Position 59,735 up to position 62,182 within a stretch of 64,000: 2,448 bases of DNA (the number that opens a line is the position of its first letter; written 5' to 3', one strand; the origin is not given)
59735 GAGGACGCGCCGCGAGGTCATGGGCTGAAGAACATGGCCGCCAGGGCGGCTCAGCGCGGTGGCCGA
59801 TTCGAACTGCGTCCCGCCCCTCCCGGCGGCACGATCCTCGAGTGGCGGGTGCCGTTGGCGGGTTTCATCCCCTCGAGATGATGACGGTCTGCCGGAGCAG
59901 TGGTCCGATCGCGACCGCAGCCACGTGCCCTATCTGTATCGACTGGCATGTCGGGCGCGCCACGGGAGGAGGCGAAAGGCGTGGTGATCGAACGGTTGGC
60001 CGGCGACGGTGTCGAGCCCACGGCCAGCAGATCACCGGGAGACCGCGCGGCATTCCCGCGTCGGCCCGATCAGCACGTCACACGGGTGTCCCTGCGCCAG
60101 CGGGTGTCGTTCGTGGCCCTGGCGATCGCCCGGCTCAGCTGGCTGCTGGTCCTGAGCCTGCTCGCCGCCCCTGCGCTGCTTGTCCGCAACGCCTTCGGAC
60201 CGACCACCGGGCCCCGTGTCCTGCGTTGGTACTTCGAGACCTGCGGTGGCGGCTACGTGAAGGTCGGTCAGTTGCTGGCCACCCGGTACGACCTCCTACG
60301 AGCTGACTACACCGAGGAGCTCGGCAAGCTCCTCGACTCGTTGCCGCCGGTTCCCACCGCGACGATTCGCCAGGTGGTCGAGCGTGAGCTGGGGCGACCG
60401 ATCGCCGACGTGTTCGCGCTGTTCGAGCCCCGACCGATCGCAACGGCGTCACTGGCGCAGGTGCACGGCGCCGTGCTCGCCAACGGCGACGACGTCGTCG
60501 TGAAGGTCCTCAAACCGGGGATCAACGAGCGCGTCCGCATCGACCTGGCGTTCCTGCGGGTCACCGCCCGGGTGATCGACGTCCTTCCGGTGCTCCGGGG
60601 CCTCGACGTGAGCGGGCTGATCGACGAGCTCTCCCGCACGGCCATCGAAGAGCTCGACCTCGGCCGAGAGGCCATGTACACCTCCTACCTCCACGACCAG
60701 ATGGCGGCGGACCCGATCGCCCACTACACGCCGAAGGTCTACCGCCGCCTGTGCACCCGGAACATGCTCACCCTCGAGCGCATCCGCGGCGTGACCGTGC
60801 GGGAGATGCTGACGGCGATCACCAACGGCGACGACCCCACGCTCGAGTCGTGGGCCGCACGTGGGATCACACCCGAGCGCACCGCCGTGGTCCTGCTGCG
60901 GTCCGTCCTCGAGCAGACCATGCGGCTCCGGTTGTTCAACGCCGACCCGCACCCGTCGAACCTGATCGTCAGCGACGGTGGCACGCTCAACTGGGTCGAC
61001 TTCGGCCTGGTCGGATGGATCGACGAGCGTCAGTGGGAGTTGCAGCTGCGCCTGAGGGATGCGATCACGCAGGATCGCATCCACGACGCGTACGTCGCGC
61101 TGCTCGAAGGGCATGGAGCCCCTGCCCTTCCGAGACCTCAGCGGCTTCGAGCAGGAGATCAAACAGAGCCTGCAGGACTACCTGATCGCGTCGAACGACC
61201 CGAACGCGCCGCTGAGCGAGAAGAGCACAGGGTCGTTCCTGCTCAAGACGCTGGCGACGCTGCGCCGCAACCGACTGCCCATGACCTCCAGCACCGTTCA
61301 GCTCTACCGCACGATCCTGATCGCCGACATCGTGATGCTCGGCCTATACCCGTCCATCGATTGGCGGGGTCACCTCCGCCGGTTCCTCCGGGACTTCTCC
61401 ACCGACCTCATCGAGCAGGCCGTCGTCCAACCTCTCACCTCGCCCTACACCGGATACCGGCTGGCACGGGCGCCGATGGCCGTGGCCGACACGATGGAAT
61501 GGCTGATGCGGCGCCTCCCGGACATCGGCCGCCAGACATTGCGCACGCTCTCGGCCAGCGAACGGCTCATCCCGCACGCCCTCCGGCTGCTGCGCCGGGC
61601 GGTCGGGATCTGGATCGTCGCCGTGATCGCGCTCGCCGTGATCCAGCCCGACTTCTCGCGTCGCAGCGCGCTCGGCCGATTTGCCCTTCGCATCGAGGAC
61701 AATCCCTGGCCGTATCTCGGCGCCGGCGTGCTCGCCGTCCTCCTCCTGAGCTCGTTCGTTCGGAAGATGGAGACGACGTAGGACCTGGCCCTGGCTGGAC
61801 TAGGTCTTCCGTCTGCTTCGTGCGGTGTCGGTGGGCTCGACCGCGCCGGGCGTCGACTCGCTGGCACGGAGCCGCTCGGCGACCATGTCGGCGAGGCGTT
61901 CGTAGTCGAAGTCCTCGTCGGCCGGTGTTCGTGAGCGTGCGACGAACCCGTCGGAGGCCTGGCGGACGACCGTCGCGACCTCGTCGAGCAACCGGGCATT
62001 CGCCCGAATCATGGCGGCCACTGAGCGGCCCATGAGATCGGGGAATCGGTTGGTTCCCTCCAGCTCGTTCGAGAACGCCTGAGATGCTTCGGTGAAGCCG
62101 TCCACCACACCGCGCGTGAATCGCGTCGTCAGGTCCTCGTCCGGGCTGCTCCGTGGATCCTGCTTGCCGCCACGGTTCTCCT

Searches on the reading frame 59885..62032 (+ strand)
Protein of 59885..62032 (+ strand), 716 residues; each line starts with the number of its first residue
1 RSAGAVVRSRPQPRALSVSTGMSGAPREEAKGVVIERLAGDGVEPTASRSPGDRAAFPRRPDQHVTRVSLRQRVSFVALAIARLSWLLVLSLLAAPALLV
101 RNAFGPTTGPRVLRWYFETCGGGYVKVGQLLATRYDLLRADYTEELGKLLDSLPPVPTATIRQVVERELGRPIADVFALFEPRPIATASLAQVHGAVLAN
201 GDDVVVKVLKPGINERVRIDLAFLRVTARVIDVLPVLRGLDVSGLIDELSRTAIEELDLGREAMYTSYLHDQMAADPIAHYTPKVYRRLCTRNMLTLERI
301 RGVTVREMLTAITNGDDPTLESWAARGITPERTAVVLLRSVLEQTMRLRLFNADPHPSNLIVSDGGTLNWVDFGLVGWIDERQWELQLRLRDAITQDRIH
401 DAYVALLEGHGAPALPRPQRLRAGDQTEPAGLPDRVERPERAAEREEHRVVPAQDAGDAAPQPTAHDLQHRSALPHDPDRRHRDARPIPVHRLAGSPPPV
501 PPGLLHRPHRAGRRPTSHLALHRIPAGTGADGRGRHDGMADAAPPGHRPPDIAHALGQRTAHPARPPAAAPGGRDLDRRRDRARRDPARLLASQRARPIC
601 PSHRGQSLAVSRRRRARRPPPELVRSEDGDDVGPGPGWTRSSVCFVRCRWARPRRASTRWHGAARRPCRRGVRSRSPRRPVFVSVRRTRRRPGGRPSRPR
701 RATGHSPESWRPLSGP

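Call 23: search_protein_families(library=pfam, proteins=[window:59885-62032:+], max_evalue=0.001)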
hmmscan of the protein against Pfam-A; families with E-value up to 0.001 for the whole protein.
window:59885-62032:+ (716 aa): 1 family
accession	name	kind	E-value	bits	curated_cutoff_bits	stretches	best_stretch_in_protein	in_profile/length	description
PF03109.22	ABC1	-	5.1e-54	183.4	22.9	1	148-384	1-222/244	ABC1 atypical kinase-like domain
